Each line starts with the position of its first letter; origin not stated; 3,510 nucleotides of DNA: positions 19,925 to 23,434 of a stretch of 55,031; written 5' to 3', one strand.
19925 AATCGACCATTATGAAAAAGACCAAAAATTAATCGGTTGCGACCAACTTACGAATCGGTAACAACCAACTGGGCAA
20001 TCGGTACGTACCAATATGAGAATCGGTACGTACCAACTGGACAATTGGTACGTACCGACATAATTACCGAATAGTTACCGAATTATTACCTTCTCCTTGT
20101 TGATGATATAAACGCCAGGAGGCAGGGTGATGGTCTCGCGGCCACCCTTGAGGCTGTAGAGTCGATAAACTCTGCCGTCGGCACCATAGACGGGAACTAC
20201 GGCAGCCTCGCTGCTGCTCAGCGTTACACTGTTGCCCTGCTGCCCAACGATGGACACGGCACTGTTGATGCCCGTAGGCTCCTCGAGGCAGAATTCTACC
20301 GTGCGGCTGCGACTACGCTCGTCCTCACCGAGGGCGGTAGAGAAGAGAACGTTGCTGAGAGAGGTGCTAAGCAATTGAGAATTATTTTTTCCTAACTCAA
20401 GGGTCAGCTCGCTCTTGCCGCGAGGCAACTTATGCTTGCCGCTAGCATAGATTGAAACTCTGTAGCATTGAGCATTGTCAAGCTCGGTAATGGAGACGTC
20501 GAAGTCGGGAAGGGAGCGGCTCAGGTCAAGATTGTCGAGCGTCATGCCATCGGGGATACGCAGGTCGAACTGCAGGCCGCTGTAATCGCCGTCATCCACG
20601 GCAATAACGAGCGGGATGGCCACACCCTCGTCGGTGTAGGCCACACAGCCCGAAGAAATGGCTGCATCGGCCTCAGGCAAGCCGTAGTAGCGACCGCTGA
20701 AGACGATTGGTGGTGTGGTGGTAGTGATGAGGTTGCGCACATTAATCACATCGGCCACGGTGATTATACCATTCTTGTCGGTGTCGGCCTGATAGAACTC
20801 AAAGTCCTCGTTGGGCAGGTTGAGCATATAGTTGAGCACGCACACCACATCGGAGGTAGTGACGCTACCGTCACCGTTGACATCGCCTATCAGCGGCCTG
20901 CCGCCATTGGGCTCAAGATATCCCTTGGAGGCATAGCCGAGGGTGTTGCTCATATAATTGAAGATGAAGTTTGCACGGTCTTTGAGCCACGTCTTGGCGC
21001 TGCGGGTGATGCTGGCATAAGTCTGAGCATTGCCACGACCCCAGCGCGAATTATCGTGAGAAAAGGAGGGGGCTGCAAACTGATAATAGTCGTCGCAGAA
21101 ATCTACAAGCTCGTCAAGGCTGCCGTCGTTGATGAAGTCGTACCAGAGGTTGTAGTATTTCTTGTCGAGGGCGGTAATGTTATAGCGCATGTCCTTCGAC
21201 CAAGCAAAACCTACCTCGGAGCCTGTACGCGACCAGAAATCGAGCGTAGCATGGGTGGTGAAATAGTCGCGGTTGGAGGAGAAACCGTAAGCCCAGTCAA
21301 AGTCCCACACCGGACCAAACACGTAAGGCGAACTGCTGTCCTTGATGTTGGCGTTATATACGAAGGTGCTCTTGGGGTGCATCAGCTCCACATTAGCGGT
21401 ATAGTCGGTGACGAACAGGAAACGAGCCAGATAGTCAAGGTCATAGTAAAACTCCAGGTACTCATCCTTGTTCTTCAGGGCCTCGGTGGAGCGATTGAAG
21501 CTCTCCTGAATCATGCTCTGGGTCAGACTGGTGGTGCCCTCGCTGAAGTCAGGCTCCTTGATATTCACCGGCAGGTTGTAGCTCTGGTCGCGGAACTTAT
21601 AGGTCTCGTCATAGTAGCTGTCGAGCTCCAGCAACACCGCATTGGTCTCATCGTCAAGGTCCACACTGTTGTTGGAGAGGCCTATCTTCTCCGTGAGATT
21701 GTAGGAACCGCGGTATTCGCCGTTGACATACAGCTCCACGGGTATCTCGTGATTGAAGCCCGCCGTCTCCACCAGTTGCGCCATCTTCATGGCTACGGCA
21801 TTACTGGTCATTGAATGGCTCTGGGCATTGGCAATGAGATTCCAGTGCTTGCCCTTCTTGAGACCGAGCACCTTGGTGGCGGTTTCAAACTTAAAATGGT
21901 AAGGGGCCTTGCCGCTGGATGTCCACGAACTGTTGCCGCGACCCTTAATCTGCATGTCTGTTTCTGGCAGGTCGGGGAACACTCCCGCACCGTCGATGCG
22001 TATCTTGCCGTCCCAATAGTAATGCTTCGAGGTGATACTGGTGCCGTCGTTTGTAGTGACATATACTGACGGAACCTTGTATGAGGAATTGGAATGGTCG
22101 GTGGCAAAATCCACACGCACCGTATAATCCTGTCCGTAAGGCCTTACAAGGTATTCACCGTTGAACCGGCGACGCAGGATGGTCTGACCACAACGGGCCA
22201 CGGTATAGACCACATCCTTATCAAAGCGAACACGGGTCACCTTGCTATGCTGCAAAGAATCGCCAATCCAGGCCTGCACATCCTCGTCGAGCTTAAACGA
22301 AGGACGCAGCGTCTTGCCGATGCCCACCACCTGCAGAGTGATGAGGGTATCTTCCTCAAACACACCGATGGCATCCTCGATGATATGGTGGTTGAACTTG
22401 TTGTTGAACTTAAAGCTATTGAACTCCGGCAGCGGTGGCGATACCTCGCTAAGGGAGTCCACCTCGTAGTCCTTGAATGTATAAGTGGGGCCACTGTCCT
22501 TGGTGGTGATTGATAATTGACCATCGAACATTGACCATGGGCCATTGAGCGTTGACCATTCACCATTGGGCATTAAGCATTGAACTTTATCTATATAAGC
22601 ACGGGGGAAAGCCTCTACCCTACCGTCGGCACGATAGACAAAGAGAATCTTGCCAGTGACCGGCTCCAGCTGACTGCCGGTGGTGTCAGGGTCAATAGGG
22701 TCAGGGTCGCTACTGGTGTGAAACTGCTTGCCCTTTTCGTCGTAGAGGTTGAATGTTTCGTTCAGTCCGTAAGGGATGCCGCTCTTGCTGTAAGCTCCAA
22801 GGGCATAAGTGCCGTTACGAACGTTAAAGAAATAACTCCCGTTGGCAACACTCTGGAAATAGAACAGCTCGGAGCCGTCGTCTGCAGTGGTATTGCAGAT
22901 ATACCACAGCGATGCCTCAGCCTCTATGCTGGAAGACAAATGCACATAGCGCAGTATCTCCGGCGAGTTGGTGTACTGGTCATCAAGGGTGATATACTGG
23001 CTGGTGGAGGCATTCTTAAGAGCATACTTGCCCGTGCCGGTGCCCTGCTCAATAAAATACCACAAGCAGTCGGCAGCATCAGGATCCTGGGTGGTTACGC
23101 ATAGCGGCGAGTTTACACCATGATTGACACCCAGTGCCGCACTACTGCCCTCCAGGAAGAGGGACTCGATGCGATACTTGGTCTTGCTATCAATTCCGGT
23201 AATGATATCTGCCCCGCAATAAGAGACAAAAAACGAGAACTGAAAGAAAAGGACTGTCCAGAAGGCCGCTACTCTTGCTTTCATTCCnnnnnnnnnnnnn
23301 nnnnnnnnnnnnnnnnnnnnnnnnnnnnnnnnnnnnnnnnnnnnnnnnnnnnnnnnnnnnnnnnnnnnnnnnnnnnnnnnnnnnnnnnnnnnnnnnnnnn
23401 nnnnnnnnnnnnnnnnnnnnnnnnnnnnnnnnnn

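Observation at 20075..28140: Each of three adjacent secreted proteins has one dockerin and one cohesin-like module, suggesting a cellulosome-style self-assembling surface complex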

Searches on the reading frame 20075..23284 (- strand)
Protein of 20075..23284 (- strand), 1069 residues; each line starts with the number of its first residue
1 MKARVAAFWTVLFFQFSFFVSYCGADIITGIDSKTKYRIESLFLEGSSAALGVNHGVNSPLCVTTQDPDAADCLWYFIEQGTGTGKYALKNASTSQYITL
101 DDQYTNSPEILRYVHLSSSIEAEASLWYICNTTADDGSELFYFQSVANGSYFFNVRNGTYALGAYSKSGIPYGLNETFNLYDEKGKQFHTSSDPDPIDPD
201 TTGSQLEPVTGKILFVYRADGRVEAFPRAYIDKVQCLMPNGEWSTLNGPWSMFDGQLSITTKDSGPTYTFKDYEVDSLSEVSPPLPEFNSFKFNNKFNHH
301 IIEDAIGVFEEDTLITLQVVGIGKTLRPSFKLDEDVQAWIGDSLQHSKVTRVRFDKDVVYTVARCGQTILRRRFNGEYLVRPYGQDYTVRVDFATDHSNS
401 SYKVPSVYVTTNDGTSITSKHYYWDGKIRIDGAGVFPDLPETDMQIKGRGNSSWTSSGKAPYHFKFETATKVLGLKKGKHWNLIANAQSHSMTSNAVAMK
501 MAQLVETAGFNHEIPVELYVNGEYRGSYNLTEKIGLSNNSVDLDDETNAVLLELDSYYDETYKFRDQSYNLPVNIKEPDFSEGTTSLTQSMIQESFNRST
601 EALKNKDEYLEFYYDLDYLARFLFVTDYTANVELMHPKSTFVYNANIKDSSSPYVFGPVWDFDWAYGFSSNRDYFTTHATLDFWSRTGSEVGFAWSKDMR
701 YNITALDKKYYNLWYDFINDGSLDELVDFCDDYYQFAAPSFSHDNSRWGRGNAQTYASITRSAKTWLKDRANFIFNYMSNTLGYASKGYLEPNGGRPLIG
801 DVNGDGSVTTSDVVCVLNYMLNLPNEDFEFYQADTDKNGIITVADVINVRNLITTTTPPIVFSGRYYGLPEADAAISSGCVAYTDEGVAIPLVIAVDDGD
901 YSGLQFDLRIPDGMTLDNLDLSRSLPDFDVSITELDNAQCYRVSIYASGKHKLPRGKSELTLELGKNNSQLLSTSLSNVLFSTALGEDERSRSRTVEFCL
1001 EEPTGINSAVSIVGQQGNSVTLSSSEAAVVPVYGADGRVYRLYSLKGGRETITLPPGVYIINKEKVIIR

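Call 3: search_protein_families(library=pfam, proteins=[window:20075-23284:-], max_evalue=1)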
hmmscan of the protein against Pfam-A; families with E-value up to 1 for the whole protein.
window:20075-23284:- (1069 aa): 7 families
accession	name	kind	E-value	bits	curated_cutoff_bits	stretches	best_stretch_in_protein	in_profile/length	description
PF08757.17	CotH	-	4.7e-18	66.2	23.8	1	446-773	1-321/322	CotH kinase protein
PF00404.24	Dockerin_1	-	2.1e-06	28.3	22.9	1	800-852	2-55/57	Dockerin type I domain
PF14200.12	RicinB_lectin_2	-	0.00021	22.3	25.6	1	74-163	4-83/89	Ricin-type beta-trefoil lectin domain-like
PF13405.12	EF-hand_6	-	0.00083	19.3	25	0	830-848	6-24/30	EF-hand domain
PF00036.39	EF-hand_1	-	0.057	13.4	25.4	0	832-847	8-23/29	EF hand domain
PF13499.12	EF-hand_7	-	0.18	12.6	30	1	801-847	12-63/67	EF-hand domain pair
PF13202.12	EF-hand_5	-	0.81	9.7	25.9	0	830-843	5-18/25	EF hand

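Call 4: search_protein_families(library=ncbifam, proteins=[window:20075-23284:-], max_evalue=1)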
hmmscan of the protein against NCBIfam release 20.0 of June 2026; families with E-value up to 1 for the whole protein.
window:20075-23284:- (1069 aa): 2 families
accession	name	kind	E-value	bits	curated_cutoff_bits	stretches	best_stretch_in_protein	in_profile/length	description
NF049990.1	CellobisidaseCelK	equivalog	1.4e-05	23.5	1700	1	775-854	805-883/889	cellulose 1,4-beta-cellobiosidase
TIGR04183.1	Por_Secre_tail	domain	0.0058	16.6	23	1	1018-1062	11-57/72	T9SS type A sorting domain-containing protein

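Call 60: search_solved_structures(query=window:20075-23284:-, max_evalue=1, show_alignments=2)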
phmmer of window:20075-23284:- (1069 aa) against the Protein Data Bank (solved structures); distinct sequences matched with E-value up to 1: 10.
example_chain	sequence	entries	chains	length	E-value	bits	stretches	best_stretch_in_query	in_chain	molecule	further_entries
2ccl_B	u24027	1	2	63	0.00013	23.8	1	798-849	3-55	ENDO-1,4-BETA-XYLANASE Y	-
4uyp_B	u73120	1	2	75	0.00025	22.8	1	798-853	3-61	Cellulosomal scaffoldin adaptor protein B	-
4uyq_B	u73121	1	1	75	0.00064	21.4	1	798-853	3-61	Cellulosomal scaffoldin adaptor protein B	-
1ohz_B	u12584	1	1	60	0.0048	18.5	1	799-849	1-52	ENDO-1,4-BETA-XYLANASE Y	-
8x39_A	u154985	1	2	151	0.2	13.2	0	799-847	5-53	Serine protease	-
8x3a_A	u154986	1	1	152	0.21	13.1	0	799-847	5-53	Serine protease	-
4dh2_B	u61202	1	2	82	0.34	12.4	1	796-842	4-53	Dockerin type 1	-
4fl4_A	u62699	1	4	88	0.37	12.3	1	789-849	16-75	Glycoside hydrolase family 9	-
1daq_A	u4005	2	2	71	0.92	11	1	797-848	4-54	ENDOGLUCANASE SS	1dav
2mte_A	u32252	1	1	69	0.96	10.9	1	797-847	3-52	Cellulose 1,4-beta-cellobiosidase (reducing end) CelS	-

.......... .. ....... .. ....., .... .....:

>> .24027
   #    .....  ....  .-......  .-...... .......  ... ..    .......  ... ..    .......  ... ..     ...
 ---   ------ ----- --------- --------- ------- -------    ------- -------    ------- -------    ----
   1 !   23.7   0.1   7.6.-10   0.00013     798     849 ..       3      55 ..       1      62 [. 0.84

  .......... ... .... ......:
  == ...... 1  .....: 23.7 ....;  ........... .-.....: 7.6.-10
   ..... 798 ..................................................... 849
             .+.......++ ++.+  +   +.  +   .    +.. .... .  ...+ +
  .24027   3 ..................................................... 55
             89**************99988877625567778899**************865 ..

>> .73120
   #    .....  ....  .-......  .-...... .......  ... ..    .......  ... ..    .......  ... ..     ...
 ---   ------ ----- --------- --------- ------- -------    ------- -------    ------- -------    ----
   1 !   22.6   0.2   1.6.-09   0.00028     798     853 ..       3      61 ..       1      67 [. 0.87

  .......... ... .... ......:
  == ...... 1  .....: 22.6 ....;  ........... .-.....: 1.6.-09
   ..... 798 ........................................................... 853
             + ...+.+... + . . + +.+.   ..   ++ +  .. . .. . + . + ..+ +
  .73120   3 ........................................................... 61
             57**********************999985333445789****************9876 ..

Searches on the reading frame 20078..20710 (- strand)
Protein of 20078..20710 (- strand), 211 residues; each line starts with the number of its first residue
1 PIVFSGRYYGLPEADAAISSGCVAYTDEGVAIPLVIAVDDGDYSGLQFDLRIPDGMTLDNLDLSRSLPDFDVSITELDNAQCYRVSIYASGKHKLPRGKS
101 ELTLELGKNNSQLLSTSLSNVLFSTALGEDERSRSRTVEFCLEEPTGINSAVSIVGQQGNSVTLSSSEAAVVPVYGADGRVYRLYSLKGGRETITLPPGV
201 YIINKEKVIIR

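Call 6: search_solved_structures(query=window:20078-20710:-, max_evalue=10, show_alignments=3)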
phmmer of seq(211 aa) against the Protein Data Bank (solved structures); distinct sequences matched with E-value up to 10: 2.
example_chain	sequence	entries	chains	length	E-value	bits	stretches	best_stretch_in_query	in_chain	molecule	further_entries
2zch_H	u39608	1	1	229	0.58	13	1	105-176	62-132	monoclonal antibody 8G8F5 Fab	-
2zck_H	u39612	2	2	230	0.58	13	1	105-176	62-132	monoclonal antibody 8G8F5 Fab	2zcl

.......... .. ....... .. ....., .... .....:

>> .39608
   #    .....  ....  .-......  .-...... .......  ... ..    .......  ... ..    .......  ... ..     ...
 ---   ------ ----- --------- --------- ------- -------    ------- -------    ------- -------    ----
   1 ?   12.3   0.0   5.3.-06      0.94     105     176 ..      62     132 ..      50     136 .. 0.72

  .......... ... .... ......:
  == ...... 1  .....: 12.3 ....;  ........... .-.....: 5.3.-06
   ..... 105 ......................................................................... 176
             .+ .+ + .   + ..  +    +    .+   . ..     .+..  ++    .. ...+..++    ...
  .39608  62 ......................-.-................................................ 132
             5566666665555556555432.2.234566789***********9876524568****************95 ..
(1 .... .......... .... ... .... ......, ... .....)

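Call 12: find_homologous_proteins(query=window:20078-20710:-, max_evalue=0.001)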
Query seq(211 aa) (211 aa): 7 proteins with E <= 0.001 among 441 candidates.
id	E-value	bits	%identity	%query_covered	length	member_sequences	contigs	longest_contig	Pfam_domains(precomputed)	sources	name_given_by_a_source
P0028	5.9e-76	273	70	87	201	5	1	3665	-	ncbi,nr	ncbi:MAG: hypothetical protein IKI80_04015, partial [Bacteroidaceae bacterium]|nr:hypothetical prote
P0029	6.4e-56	207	64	74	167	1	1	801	-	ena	-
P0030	1.2e-51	193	70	64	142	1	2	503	-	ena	-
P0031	3.6e-51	192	59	64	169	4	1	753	-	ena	-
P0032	3.2e-49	185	69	63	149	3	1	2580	-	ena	-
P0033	7.5e-32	129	46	82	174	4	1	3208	-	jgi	jgi:hypothetical protein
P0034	1.3e-29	121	39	98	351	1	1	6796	-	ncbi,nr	ncbi:MAG: hypothetical protein IKN22_03805, partial [Bacteroidaceae bacterium]|nr:hypothetical prote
